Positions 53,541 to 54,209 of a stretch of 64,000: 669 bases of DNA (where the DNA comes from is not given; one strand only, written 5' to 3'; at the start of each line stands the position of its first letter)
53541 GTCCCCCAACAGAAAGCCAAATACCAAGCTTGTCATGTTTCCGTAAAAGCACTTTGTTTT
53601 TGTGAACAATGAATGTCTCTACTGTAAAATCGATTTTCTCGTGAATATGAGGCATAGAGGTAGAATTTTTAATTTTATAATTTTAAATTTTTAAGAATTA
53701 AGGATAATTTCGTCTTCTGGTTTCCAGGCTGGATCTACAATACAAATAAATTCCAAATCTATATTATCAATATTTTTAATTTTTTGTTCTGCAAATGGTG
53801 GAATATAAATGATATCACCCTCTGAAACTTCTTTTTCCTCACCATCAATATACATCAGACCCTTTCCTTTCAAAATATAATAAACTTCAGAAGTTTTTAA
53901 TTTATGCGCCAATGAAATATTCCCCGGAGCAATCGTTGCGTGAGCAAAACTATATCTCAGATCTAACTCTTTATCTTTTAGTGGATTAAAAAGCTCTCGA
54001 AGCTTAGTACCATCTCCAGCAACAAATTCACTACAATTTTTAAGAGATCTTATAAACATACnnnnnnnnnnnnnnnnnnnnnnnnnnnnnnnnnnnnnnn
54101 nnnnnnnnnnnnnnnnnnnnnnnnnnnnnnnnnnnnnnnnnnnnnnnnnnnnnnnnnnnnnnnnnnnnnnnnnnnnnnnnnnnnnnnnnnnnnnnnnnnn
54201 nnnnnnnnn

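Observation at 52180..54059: Nucleotide house-cleaning island (MazG, HD phosphohydrolase, Nudix, cupin) splitting the two transketolase subunit genes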

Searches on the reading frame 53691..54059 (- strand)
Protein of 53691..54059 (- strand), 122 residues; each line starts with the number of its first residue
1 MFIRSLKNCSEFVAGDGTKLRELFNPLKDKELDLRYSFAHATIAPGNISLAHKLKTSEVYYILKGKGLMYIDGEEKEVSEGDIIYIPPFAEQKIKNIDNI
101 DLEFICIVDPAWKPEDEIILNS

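Call 3: search_protein_families(library=pfam, proteins=[window:53691-54059:-], max_evalue=0.01)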
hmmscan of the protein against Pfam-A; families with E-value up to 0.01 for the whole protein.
window:53691-54059:- (122 aa): 7 families
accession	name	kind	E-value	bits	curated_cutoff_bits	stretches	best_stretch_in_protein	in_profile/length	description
PF07883.17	Cupin_2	-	1e-12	48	27.2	1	40-108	2-70/70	Cupin domain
PF00190.28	Cupin_1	-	5.4e-07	29.7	22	1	24-107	20-113/151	Cupin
PF01050.24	MannoseP_isomer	-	1.1e-05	26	23.6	1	35-119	27-112/116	Mannose-6-phosphate isomerase C-terminal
PF05899.18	Cupin_3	-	9.4e-05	22.5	23.5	1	53-93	22-63/74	EutQ-like cupin domain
PF02311.25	AraC_binding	-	0.00014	22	21.1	1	52-88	19-55/135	AraC-like ligand binding domain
PF02041.22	Auxin_BP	-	0.0017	18.5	21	1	41-94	49-101/167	Auxin binding protein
PF06339.18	Ectoine_synth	-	0.0025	18.5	27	1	33-112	32-111/127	Ectoine synthase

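Call 4: search_protein_families(library=ncbifam, proteins=[window:53691-54059:-], max_evalue=0.01)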
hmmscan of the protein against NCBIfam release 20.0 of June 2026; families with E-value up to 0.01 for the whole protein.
window:53691-54059:- (122 aa): 10 families
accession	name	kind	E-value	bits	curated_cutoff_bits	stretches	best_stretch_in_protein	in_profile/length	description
TIGR01479.1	GMP_PMI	equivalog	1.5e-07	30.6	372.95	1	33-119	372-459/467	mannose-1-phosphate guanylyltransferase/mannose-6-phosphate isomerase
NF049978.1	AminoSalDhMabB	equivalog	3.8e-06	26.5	650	1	42-101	255-314/351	5-aminosalicylate 1,2-dioxygenase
NF012004.0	PRK15460.1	equivalog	5.1e-05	22.1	859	1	34-119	383-469/478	mannose-1-phosphate guanyltransferase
TIGR03214.2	ura-cupin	equivalog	0.00024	20.7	200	1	61-105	194-238/249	(S)-ureidoglycine aminohydrolase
TIGR02272.1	gentisate_1_2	equivalog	0.00045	19.2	442.1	1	43-89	89-136/336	gentisate 1,2-dioxygenase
NF009806.0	PRK13290.1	subfamily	0.00074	19.5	128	1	33-114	32-113/130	ectoine synthase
NF049940.1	MandnitrLy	equivalog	0.004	17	140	1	28-88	27-88/130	(R)-mandelonitrile lyase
NF040771.1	AAH_UGLYAH2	exception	0.0042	16.3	350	1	55-105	84-134/267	bifunctional allantoicase/(S)-ureidoglycine aminohydrolase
NF008373.0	PRK11171.1-2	equivalog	0.0047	16.1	445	1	55-105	89-139/274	(S)-ureidoglycine aminohydrolase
NF008376.0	PRK11171.1-5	equivalog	0.0059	15.8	338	1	55-105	89-139/278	(S)-ureidoglycine aminohydrolase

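Call 25: search_protein_families(library=padloc, proteins=[window:53691-54059:-], max_evalue=0.01)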
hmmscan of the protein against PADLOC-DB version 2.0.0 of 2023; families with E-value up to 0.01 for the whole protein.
window:53691-54059:- (122 aa): 0 families

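Call 26: find_homologous_proteins(query=window:53691-54059:-)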
Query window:53691-54059:- (122 aa): 789 proteins with E <= 0.001 among 793 candidates; the best 120 are listed.
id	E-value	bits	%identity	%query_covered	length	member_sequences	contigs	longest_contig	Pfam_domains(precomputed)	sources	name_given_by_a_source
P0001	2.2e-75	268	100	100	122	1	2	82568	PF07883.18,PF00190.29,PF01050.25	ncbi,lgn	ncbi:MAG: cupin domain-containing protein [Patescibacteria group bacterium]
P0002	2.1e-50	188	72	98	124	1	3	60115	PF07883.18,PF00190.29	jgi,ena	-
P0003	8.4e-50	186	72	98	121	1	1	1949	PF07883.18,PF01050.25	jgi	jgi:mannose-6-phosphate isomerase-like protein (cupin superfamily)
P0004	6.9e-48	180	72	95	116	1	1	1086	PF07883.18,PF00190.29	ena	-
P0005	2.1e-46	175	68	98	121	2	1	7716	PF07883.18,PF01050.25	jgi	jgi:mannose-6-phosphate isomerase-like protein (cupin superfamily)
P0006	5.5e-46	173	64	99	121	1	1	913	PF07883.18,PF01050.25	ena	-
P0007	6.2e-46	173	69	96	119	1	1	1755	PF06339.19,PF07883.18,PF05899.19,PF01050.25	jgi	jgi:mannose-6-phosphate isomerase-like protein (cupin superfamily)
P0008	1.1e-45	172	66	99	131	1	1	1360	PF07883.18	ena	-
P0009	2.1e-45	172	67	98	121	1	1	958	PF07883.18,PF00190.29,PF06560.17,PF02311.26,PF01050.25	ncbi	-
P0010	2.2e-45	171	68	98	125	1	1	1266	PF07883.18,PF00190.29,PF06560.17,PF01050.25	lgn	-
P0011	3.0e-45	171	66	100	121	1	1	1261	PF07883.18,PF00190.29,PF01050.25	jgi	jgi:mannose-6-phosphate isomerase-like protein (cupin superfamily)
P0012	7.3e-45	170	68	98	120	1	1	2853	PF07883.18,PF00190.29,PF06560.17,PF02311.26,PF01050.25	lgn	-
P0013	8.9e-45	169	67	98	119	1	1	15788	PF07883.18,PF02311.26,PF01050.25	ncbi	ncbi:MAG: cupin domain-containing protein [Candidatus Diapherotrites archaeon]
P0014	1.4e-44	169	65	98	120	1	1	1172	PF07883.18,PF00190.29,PF02311.26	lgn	-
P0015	2.8e-44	168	65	96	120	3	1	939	PF07883.18,PF01050.25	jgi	-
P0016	2.9e-44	168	69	98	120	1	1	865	PF07883.18,PF00190.29,PF06560.17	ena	-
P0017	2.9e-44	168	66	98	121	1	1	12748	PF07883.18,PF06560.17,PF02311.26,PF06249.19,PF01050.25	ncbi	-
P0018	3.4e-44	168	68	98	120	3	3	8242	PF07883.18,PF00190.29,PF05899.19,PF02311.26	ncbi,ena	-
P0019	4.4e-44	167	68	98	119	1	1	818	PF14525.13,PF07883.18,PF00190.29,PF02311.26,PF01050.25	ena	-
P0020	6.2e-44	167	66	98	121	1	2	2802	PF07883.18,PF06560.17,PF02311.26,PF01050.25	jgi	jgi:mannose-6-phosphate isomerase-like protein (cupin superfamily)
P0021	8.3e-44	166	67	98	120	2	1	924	PF07883.18,PF00190.29,PF05899.19,PF01050.25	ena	-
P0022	1.6e-43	165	65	98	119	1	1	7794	PF07883.18,PF06560.17,PF01050.25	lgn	-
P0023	1.8e-43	165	65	98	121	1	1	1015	PF07883.18,PF06560.17,PF01050.25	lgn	-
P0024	2.3e-43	165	67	98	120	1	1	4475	PF07883.18,PF01050.25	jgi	-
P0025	2.7e-43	165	65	98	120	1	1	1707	PF07883.18,PF00190.29,PF02311.26,PF01050.25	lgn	-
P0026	3.2e-43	164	66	98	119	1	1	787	PF07883.18,PF00190.29,PF02311.26,PF01050.25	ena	-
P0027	4.3e-43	164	64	99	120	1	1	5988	PF07883.18,PF00190.29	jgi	jgi:mannose-6-phosphate isomerase-like protein (cupin superfamily)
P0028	5.6e-43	164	61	98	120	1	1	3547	PF07883.18,PF00190.29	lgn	-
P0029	6.2e-43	164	66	98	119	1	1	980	PF07883.18,PF00190.29,PF01050.25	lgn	-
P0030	2.2e-42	162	66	98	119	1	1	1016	PF07883.18,PF00190.29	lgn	-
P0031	2.5e-42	162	63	98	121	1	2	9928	PF07883.18,PF00190.29,PF01050.25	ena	-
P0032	4.5e-42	161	64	99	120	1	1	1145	PF14525.13,PF07883.18,PF00190.29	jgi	-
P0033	5.0e-42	161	64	98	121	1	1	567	PF07883.18,PF00190.29,PF02311.26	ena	-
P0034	5.4e-42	160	63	98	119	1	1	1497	PF06339.19,PF07883.18,PF00190.29,PF02311.26,PF01050.25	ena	-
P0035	7.1e-42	160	65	98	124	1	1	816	PF07883.18,PF00190.29,PF02311.26,PF01050.25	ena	-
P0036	8.9e-42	160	61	98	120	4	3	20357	PF07883.18,PF05899.19,PF02311.26,PF06249.19,PF01050.25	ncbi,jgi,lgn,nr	ncbi:MAG: cupin domain-containing protein [Candidatus Caenarcaniphilales bacterium]|jgi:mannose-6-ph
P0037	9.9e-42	160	61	98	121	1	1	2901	PF07883.18,PF00190.29,PF02311.26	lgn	-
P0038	1.1e-41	159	63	99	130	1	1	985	PF07883.18,PF01050.25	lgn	-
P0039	1.2e-41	159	63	98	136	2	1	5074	PF07883.18,PF00190.29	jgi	jgi:mannose-6-phosphate isomerase-like protein (cupin superfamily)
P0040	1.6e-41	159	66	98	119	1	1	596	PF07883.18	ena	-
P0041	2.1e-41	159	63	98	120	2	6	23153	PF07883.18,PF00190.29,PF01050.25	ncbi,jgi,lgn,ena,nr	ncbi:MAG: mannose-6-phosphate isomerase [candidate division Zixibacteria bacterium SM23_73_2]|nr:MAG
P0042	2.3e-41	158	61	98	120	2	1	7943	PF07883.18,PF00190.29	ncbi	-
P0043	3.0e-41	158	61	98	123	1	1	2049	PF07883.18,PF00190.29,PF06249.19,PF01050.25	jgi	jgi:mannose-6-phosphate isomerase-like protein (cupin superfamily)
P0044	3.2e-41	158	61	99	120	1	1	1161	PF14525.13,PF07883.18,PF00190.29,PF02311.26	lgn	-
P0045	6.2e-41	157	63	96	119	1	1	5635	PF07883.18,PF01050.25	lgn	-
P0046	8.0e-41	157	64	98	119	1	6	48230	PF06339.19,PF07883.18,PF00190.29,PF06249.19,PF01050.25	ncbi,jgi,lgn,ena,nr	ncbi:MAG: mannose-6-phosphate isomerase [Elusimicrobia bacterium RIFOXYD2_FULL_34_15]|nr:MAG: mannos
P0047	9.2e-41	157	61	100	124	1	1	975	PF07883.18,PF00190.29,PF02311.26,PF01050.25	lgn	-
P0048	1.2e-40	156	63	98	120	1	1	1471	PF07883.18,PF00190.29,PF05899.19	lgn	-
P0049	1.3e-40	156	61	99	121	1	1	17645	PF07883.18,PF00190.29,PF05899.19,PF02311.26,PF01050.25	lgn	-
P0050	1.4e-40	156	63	98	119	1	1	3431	PF07883.18,PF00190.29,PF01050.25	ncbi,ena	-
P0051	1.9e-40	156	59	100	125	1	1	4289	PF07883.18,PF01050.25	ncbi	-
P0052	2.1e-40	155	59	99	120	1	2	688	PF07883.18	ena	-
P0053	2.2e-40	155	59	99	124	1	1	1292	PF07883.18,PF00190.29,PF02311.26,PF01050.25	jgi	jgi:mannose-6-phosphate isomerase-like protein (cupin superfamily)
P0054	2.4e-40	155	62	96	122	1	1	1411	PF07883.18,PF00190.29,PF06249.19,PF01050.25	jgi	jgi:mannose-6-phosphate isomerase-like protein (cupin superfamily)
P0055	3.2e-40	155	60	99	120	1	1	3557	PF07883.18,PF00190.29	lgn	-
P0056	3.7e-40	155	63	98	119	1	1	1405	PF07883.18,PF00190.29,PF02311.26,PF01050.25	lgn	-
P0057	4.7e-40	154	61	98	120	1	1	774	PF07883.18,PF00190.29,PF02311.26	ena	-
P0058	4.7e-40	154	62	98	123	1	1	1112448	PF07883.18,PF01050.25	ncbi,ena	-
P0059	5.7e-40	154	63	98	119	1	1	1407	PF07883.18,PF00190.29,PF02311.26,PF01050.25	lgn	-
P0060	5.7e-40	154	63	100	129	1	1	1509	PF07883.18,PF00190.29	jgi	jgi:mannose-6-phosphate isomerase-like protein (cupin superfamily)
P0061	6.3e-40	154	63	98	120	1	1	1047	PF07883.18,PF00190.29,PF06560.17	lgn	-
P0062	6.7e-40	154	62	99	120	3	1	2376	PF07883.18,PF00190.29,PF02311.26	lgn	-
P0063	1.1e-39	153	61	98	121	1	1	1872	PF07883.18,PF00190.29,PF02311.26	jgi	jgi:mannose-6-phosphate isomerase-like protein (cupin superfamily)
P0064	1.2e-39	153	59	98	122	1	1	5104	PF07883.18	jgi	jgi:mannose-6-phosphate isomerase-like protein (cupin superfamily)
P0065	1.3e-39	153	58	98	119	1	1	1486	PF07883.18,PF00190.29,PF02311.26,PF01050.25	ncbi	-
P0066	1.5e-39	153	60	98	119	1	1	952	PF07883.18,PF00190.29,PF02311.26,PF06249.19,PF01050.25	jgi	-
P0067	1.5e-39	153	61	96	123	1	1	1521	PF07883.18,PF00190.29,PF06560.17,PF01050.25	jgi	jgi:mannose-6-phosphate isomerase-like protein (cupin superfamily)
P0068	1.6e-39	153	58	98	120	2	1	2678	PF06339.19,PF07883.18,PF00190.29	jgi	jgi:mannose-6-phosphate isomerase-like protein (cupin superfamily)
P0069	1.6e-39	153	63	98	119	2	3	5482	PF07883.18,PF00190.29,PF01050.25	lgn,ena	-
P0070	1.9e-39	152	60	98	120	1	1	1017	PF07883.18,PF00190.29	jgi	jgi:mannose-6-phosphate isomerase-like protein (cupin superfamily)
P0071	1.9e-39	152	60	98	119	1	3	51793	PF07883.18,PF00190.29,PF02311.26,PF01050.25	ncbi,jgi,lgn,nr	ncbi:MAG: cupin domain-containing protein [Parcubacteria group bacterium]|nr:cupin domain-containing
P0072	2.1e-39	152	62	98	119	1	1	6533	PF07883.18,PF01050.25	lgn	-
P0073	2.5e-39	152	64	98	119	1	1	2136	PF06339.19,PF07883.18,PF02311.26,PF01050.25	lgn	-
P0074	3.5e-39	151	58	98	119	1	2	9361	PF07883.18,PF00190.29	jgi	-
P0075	3.5e-39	151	57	99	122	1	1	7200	PF07883.18,PF00190.29,PF02311.26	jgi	jgi:mannose-6-phosphate isomerase-like protein (cupin superfamily)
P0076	3.6e-39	151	60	98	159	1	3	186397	PF07883.18,PF01050.25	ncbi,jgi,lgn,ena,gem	-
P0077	3.7e-39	151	59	98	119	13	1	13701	PF07883.18,PF00190.29,PF01050.25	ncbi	-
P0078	3.8e-39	151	59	98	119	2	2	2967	PF07883.18,PF00190.29,PF01050.25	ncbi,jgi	-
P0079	3.9e-39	151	59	98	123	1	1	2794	PF07883.18,PF00190.29,PF06249.19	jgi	jgi:mannose-6-phosphate isomerase-like protein (cupin superfamily)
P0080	4.3e-39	151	61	98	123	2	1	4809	PF07883.18,PF00190.29,PF01050.25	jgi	jgi:mannose-6-phosphate isomerase-like protein (cupin superfamily)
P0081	4.5e-39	151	61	98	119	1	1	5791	PF06339.19,PF07883.18,PF01050.25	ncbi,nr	ncbi:cupin domain-containing protein [Patescibacteria group bacterium]|nr:cupin domain-containing pr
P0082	4.6e-39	151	62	99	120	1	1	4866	PF07883.18,PF00190.29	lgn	-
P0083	4.9e-39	151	62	98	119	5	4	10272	PF07883.18,PF00190.29,PF02311.26,PF01050.25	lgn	-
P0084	4.9e-39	151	60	98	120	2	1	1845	PF07883.18,PF00190.29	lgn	-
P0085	5.0e-39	151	62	96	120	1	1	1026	PF07883.18,PF00190.29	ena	-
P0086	5.5e-39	151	57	98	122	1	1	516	PF07883.18,PF00190.29,PF06560.17,PF02311.26,PF01050.25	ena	-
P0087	5.6e-39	151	61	98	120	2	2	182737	PF07883.18,PF06249.19,PF01050.25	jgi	-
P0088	6.0e-39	151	61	98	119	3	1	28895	PF06339.19,PF07883.18,PF01050.25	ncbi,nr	ncbi:MAG: cupin domain-containing protein [Bacteroidales bacterium]|nr:cupin domain-containing prote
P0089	6.2e-39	151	61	98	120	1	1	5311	PF07883.18,PF00190.29,PF05899.19,PF06249.19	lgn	-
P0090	6.7e-39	151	61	96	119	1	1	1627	PF07883.18,PF00190.29,PF01050.25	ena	-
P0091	6.7e-39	151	61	96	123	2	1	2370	PF07883.18,PF01050.25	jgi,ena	-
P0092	6.8e-39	150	58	94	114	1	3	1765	PF07883.18,PF00190.29,PF01050.25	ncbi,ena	-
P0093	7.0e-39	150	63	99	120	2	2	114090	PF07883.18,PF01050.25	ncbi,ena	-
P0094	7.9e-39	150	63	93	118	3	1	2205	PF07883.18,PF00190.29,PF01050.25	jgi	-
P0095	7.9e-39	150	60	98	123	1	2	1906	PF07883.18,PF00190.29,PF02311.26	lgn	-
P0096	8.3e-39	150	62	96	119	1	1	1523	PF07883.18,PF06249.19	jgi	jgi:mannose-6-phosphate isomerase-like protein (cupin superfamily)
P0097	8.7e-39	150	63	93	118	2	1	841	PF07883.18,PF00190.29,PF01050.25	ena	-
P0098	9.1e-39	150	58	98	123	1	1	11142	PF07883.18,PF06249.19,PF01050.25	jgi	jgi:mannose-6-phosphate isomerase-like protein (cupin superfamily)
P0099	9.1e-39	150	58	98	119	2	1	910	PF07883.18,PF00190.29,PF01050.25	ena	-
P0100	9.2e-39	150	62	98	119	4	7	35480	PF07883.18,PF00190.29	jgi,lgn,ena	jgi:mannose-6-phosphate isomerase-like protein (cupin superfamily)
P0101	9.3e-39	150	57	98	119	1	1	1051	PF07883.18,PF05899.19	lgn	-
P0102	9.4e-39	150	59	98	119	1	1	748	PF06339.19,PF07883.18,PF00190.29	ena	-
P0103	1.0e-38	150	56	96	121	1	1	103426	PF07883.18,PF00190.29,PF05899.19,PF02311.26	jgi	-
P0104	1.1e-38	150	59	98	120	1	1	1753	PF07883.18,PF05899.19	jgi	jgi:mannose-6-phosphate isomerase-like protein (cupin superfamily)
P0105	1.2e-38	150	61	99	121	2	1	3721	PF07883.18,PF00190.29,PF02311.26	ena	-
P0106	1.2e-38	150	60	98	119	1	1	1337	PF07883.18,PF00190.29,PF02311.26,PF01050.25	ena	-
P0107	1.5e-38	149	60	98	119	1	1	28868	PF07883.18,PF00190.29,PF01050.25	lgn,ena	-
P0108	1.6e-38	149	59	98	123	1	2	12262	PF07883.18,PF00190.29,PF02311.26,PF01050.25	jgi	-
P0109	1.7e-38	149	60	100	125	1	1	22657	PF07883.18,PF00190.29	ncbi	-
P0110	1.8e-38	149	60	98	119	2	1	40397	PF07883.18,PF00190.29,PF06249.19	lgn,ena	-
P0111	1.8e-38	149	60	99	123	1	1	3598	PF07883.18,PF00190.29,PF02311.26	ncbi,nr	ncbi:MAG: cupin domain-containing protein [Microcoleus sp. SIO2G3]|nr:cupin domain-containing protei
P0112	2.0e-38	149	59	98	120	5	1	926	PF07883.18,PF05899.19,PF02311.26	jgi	-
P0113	2.0e-38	149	59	100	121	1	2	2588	PF07883.18,PF00190.29,PF02311.26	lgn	-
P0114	2.0e-38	149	59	97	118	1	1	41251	PF07883.18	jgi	-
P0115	2.1e-38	149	58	100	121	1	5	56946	PF07883.18,PF00190.29,PF02311.26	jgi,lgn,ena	-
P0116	2.3e-38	149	63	98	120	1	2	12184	PF07883.18,PF06249.19,PF01050.25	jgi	-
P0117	2.4e-38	149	60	96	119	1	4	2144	PF07883.18,PF06560.17,PF01050.25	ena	-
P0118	2.4e-38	149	57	98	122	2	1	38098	PF07883.18,PF00190.29,PF05899.19,PF02311.26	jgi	-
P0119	2.5e-38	149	68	89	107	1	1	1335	PF07883.18,PF00190.29,PF02311.26,PF01050.25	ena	-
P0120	2.7e-38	149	57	99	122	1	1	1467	PF07883.18,PF00190.29,PF05899.19,PF02311.26,PF01050.25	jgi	jgi:mannose-6-phosphate isomerase-like protein (cupin superfamily)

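Call 27: search_solved_structures(query=window:53691-54059:-, max_evalue=0.01, show_alignments=2)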
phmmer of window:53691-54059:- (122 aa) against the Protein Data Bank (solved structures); distinct sequences matched with E-value up to 0.01: 37.
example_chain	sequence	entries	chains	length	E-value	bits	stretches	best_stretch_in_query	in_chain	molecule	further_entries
6a53_A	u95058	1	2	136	4.1e-08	36.5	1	36-107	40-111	Novel protein with potential Cupin domain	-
6a55_A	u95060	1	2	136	4.1e-08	36.5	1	36-107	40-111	Novel protein with potential Cupin domain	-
5tfz_A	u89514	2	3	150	5.2e-08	36.2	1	36-107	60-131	dimethylsulfoniopropionate lyase DddK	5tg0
1o4t_A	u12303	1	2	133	8.5e-08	35.5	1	36-108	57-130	putative oxalate decarboxylase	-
3cew_A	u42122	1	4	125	5.4e-07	32.9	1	46-111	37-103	Uncharacterized cupin protein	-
6a54_A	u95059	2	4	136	7.7e-07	32.4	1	36-107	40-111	Novel protein with potential Cupin domain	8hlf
2d40_A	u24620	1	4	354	4.1e-06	30.1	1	42-89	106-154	putative gentisate 1,2-dioxygenase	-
3bu7_A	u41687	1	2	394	7.7e-05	25.9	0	37-91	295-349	Gentisate 1,2-dioxygenase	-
1j3p_A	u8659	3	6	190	0.00019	24.7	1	52-103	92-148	Phosphoglucose Isomerase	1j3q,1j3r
1qxj_A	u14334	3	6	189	0.0003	24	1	52-107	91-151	Glucose-6-phosphate isomerase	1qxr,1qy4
1x7n_A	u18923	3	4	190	0.0003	24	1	52-107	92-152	Glucose-6-phosphate isomerase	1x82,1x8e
2gc0_A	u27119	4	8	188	0.00031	24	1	52-107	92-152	Glucose-6-phosphate isomerase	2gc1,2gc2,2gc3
3rns_A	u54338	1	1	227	0.00034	23.8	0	52-102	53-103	Cupin 2 conserved barrel domain protein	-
4mv2_A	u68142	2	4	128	0.00036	23.8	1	35-107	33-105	plu4264 | plu4264 protein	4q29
5njn_A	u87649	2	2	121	0.0005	23.3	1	39-117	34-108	Putative cupin_2 domain-containing isomerase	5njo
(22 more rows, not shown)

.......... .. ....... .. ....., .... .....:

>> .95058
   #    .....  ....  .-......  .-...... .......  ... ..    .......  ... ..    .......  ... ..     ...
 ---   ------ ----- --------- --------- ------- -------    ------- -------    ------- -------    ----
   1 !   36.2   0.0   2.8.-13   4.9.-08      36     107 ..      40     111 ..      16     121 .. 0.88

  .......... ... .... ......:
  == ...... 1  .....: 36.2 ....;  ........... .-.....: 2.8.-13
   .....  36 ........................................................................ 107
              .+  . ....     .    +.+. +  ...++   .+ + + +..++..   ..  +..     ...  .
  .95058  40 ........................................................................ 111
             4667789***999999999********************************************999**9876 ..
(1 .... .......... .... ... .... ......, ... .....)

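Call 28: find_encoding_contigs(protein=P0002, flank=6000, max_places=3)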
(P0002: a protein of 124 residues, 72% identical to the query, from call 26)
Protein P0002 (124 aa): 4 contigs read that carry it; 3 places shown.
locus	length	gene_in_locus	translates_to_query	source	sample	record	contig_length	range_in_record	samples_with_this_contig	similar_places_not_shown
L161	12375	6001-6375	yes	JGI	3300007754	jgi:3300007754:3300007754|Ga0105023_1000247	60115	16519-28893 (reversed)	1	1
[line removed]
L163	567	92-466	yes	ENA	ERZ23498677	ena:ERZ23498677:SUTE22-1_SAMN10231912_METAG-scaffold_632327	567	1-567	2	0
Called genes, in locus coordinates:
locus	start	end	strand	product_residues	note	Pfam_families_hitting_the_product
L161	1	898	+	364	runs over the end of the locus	PF04616:Glyco_hydro_43 (faint)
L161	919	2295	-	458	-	PF01637:ATPase_2, PF13173:AAA_14, PF03008:DUF234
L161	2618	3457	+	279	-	PF12146:Hydrolase_4, PF00561:Abhydrolase_1, PF12697:Abhydrolase_6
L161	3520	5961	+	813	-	PF02463:SMC_N (weak), PF13476:AAA_23, PF13555:AAA_29 (weak)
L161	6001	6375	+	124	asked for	PF00190:Cupin_1 (weak), PF07883:Cupin_2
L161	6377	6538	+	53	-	-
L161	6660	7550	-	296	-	PF01351:RNase_HII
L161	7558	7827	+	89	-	-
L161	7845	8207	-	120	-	-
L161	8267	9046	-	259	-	PF01351:RNase_HII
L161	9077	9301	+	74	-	PF26688:RHH_12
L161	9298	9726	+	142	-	PF10130:PIN_2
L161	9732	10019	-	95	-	PF14947:HTH_45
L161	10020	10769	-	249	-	-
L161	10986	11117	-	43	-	-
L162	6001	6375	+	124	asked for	PF00190:Cupin_1 (weak), PF07883:Cupin_2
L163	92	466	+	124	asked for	PF00190:Cupin_1 (weak), PF07883:Cupin_2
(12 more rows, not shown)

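Call 29: find_encoding_contigs(protein=P0071, flank=6000, max_places=3)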
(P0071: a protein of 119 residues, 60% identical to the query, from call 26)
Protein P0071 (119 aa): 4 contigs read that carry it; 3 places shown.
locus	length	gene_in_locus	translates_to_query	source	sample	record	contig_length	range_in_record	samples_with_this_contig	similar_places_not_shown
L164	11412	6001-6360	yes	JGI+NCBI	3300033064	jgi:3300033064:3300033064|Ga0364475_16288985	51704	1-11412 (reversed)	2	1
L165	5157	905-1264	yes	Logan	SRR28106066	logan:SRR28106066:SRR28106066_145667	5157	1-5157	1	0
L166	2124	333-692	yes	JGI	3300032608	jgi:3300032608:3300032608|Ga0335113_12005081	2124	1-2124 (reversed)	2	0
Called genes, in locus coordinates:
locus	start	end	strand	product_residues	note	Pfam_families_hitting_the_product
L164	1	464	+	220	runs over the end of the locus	-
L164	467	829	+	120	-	-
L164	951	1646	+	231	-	PF02475:TRM5-TYW2_MTfase, PF05175:MTS, PF00398:RrnaAD (weak), PF03602:Cons_hypoth95, PF06325:PrmA, PF13847:Methyltransf_31, PF08241:Methyltransf_11, PF13649:Methyltransf_25, +4 more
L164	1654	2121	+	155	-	-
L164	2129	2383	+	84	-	PF03083:MtN3_slv (weak), PF04193:PQ-loop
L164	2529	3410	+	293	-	PF02498:Bro-N (weak)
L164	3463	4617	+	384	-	PF13784:Fic_N, PF02661:Fic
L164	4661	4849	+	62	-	-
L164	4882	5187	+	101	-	PF12643:MazG-like (weak), PF03819:MazG (weak)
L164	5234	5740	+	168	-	PF10688:Imp-YgjV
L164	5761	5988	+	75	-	PF07866:DUF1653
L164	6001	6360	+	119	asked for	PF01050:MannoseP_isomer (weak), PF00190:Cupin_1 (weak), PF02311:AraC_binding (weak), PF07883:Cupin_2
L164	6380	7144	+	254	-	-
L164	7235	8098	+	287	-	-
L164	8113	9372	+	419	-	PF00374:NiFeSe_Hases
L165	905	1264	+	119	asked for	PF01050:MannoseP_isomer (weak), PF00190:Cupin_1 (weak), PF02311:AraC_binding (weak), PF07883:Cupin_2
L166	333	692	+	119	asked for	PF01050:MannoseP_isomer (weak), PF00190:Cupin_1 (weak), PF02311:AraC_binding (weak), PF07883:Cupin_2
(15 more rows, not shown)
